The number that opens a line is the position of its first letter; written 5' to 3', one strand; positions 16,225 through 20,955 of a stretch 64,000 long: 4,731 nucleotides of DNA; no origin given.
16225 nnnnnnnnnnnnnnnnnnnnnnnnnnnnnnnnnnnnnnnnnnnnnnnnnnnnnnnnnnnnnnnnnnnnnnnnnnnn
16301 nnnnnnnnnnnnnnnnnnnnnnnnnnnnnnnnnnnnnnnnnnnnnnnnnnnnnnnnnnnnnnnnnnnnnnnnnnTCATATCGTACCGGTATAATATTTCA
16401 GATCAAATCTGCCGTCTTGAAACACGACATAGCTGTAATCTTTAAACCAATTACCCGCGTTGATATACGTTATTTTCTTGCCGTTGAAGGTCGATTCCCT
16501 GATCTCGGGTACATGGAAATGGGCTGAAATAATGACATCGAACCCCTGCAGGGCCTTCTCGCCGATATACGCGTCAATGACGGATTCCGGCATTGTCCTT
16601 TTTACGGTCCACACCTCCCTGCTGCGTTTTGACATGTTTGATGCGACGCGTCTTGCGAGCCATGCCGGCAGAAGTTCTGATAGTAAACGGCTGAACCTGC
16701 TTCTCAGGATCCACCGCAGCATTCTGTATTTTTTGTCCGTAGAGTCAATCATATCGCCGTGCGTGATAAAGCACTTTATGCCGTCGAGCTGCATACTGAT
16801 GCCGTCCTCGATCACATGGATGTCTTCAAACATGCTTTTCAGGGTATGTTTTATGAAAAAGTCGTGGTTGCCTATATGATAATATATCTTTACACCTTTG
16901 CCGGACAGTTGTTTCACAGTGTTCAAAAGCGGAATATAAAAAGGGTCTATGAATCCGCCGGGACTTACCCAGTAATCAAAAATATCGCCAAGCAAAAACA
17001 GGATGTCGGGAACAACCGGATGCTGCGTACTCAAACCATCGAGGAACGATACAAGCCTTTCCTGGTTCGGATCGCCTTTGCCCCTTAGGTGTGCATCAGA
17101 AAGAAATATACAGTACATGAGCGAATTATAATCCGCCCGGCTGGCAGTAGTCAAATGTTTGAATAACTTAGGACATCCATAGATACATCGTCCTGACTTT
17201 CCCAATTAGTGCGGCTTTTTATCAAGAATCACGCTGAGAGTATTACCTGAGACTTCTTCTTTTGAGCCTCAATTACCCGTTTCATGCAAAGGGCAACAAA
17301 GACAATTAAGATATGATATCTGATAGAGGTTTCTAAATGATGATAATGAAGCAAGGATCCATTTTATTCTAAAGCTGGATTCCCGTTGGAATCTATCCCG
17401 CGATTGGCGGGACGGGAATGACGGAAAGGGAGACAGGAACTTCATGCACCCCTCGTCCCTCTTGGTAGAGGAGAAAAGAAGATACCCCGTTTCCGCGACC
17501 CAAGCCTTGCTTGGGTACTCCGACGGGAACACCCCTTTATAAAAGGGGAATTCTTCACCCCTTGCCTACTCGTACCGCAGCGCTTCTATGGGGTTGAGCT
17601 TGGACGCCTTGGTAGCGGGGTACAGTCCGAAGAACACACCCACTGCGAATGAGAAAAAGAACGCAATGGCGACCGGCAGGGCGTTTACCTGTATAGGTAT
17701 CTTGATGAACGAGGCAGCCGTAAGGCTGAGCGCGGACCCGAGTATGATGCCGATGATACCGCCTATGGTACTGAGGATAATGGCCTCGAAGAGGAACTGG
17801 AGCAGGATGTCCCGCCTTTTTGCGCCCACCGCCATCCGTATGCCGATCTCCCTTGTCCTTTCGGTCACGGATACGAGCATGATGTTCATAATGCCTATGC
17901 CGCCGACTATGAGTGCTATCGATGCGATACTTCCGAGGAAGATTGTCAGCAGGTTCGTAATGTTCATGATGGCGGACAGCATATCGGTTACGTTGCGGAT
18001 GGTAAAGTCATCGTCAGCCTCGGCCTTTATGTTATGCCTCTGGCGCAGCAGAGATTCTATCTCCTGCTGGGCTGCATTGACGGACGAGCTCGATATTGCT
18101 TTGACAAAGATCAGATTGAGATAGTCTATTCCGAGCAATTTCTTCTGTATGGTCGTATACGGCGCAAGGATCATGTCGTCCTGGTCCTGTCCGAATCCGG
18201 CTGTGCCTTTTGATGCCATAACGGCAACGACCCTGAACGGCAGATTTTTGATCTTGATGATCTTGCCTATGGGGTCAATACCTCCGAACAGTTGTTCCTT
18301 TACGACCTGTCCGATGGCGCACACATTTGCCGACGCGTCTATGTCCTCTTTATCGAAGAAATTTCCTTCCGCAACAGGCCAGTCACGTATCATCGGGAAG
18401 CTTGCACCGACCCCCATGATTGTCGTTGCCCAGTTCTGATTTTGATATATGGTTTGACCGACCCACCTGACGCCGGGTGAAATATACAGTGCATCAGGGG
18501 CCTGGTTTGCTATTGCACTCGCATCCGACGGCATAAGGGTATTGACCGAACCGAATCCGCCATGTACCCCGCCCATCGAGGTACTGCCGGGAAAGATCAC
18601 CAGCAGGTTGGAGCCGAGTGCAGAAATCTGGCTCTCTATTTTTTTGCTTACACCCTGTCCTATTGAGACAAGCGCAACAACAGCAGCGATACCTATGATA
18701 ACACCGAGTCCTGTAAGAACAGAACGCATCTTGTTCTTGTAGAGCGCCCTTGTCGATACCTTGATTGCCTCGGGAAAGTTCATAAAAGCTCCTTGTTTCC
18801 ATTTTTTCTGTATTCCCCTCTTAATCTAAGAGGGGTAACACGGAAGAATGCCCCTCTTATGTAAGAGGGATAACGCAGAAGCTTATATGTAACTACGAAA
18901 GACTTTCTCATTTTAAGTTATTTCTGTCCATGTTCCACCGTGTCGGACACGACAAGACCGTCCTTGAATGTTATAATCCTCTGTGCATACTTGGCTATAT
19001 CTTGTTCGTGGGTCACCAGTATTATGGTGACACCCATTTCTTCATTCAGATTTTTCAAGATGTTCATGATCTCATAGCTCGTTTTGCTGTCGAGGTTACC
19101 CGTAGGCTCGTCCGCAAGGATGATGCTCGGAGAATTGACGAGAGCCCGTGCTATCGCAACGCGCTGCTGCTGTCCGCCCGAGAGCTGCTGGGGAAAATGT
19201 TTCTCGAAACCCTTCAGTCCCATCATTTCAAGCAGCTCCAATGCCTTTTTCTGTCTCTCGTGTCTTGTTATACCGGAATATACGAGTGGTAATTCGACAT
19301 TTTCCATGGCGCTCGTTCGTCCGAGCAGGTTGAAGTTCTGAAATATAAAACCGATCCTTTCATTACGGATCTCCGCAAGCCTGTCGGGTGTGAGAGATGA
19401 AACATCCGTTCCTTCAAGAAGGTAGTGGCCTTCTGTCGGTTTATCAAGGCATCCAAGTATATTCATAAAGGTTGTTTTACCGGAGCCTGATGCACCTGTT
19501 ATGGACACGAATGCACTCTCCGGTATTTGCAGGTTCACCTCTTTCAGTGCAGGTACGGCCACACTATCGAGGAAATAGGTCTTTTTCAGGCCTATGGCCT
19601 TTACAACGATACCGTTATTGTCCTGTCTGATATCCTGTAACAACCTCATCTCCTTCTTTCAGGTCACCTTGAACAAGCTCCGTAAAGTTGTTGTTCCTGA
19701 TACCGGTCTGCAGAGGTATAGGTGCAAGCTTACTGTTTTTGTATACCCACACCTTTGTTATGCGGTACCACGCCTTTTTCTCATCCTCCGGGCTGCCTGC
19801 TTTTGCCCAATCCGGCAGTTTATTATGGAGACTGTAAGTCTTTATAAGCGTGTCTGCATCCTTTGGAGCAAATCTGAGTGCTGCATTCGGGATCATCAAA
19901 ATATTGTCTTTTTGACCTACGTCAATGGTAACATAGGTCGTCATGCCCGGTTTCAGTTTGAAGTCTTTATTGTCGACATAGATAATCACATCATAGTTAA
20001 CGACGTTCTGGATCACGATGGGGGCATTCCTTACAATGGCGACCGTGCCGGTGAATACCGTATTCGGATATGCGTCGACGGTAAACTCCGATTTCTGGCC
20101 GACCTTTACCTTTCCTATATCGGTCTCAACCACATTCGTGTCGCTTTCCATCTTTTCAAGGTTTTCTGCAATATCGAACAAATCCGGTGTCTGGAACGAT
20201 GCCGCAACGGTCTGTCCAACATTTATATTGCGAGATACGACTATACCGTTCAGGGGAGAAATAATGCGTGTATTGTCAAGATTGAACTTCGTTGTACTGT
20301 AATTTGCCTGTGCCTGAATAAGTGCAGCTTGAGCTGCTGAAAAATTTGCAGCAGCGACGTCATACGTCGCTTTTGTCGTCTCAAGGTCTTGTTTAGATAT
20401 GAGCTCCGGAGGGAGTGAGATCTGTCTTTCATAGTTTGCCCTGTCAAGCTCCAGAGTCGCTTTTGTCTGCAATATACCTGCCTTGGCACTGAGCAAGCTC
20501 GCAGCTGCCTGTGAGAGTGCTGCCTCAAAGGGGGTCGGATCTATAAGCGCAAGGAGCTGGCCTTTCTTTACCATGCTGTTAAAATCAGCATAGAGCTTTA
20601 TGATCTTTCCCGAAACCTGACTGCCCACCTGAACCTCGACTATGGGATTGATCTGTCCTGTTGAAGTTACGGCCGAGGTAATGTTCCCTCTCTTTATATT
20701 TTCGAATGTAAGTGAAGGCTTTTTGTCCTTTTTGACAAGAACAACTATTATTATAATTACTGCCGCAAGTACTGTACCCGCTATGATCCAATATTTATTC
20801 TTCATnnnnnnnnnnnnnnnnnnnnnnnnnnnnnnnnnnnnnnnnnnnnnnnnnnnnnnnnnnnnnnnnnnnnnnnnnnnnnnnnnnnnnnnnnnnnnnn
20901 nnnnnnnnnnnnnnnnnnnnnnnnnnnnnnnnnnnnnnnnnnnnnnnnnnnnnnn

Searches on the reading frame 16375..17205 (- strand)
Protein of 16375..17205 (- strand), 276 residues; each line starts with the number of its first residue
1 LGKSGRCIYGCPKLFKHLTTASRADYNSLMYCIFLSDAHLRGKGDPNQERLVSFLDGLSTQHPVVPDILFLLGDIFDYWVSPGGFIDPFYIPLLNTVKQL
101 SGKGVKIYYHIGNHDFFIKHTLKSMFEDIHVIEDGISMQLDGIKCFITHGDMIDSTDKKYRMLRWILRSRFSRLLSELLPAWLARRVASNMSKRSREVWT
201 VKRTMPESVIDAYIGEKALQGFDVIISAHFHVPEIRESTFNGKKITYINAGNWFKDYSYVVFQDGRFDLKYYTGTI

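Call 46: search_protein_families(library=pfam, proteins=[window:16375-17205:-], max_evalue=0.00001)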
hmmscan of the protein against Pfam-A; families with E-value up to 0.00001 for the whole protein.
window:16375-17205:- (276 aa): 1 family
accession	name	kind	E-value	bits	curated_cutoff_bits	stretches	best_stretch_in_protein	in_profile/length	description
PF00149.33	Metallophos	-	1.4e-08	35.9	21.5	1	33-233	4-191/191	Calcineurin-like phosphoesterase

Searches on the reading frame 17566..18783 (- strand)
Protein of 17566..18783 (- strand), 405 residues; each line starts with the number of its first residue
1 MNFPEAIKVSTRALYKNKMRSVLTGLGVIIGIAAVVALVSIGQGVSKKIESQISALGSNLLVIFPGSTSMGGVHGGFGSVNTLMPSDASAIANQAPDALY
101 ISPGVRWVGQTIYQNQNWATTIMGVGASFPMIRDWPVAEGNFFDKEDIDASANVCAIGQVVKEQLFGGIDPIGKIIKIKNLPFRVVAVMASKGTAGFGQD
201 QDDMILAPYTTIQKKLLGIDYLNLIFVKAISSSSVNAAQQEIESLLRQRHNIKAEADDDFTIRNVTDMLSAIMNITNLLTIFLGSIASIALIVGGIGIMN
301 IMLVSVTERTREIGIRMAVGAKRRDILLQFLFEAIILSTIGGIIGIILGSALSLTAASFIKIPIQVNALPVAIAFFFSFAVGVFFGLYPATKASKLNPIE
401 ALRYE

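Call 47: search_protein_families(library=pfam, proteins=[window:17566-18783:-], max_evalue=0.00001)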
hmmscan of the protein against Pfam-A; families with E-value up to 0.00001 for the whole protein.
window:17566-18783:- (405 aa): 2 families
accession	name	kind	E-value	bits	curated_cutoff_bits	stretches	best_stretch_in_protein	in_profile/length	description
PF12704.14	MacB_PCD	-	2.7e-49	168.7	27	1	21-244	1-206/207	MacB-like periplasmic core domain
PF02687.27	FtsX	-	7.6e-23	81.3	25.5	1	285-398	2-120/120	FtsX-like permease C-terminal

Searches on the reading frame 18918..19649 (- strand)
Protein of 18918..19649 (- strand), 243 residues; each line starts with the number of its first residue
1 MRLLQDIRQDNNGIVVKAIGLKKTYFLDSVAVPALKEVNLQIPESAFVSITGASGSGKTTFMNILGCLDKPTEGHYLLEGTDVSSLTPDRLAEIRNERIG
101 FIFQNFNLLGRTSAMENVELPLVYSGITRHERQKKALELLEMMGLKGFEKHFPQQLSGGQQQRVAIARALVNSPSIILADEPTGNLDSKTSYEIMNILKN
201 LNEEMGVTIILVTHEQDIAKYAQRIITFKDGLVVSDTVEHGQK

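Call 47: search_protein_families(library=pfam, proteins=[window:18918-19649:-], max_evalue=0.00001)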
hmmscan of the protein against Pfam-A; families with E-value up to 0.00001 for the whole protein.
window:18918-19649:- (243 aa): 3 families
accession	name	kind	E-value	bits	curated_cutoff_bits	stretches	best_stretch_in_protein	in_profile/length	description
PF00005.33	ABC_tran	-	1.8e-32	113.3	25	1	35-183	1-136/137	ABC transporter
PF13304.12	AAA_21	-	1.9e-06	28.6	27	0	153-214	216-298/304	AAA domain, putative AbiEii toxin, Type IV TA system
PF02463.25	SMC_N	-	3e-06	27.3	40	0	44-227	23-210/220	RecF/RecN/SMC N terminal domain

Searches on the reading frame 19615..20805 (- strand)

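Call 47: search_protein_families(library=pfam, proteins=[window:19615-20805:-], max_evalue=0.00001)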
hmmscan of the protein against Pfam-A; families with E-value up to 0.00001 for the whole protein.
window:19615-20805:- (396 aa): 2 families
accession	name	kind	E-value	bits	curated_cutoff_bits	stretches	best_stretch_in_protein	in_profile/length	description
PF16576.10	HlyD_D23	-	4.6e-20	72.3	30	1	57-289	19-213/214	Barrel-sandwich domain of CusB or HlyD membrane-fusion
PF13437.12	HlyD_3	-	8.8e-07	30.1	22.2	1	181-287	2-106/106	HlyD family secretion protein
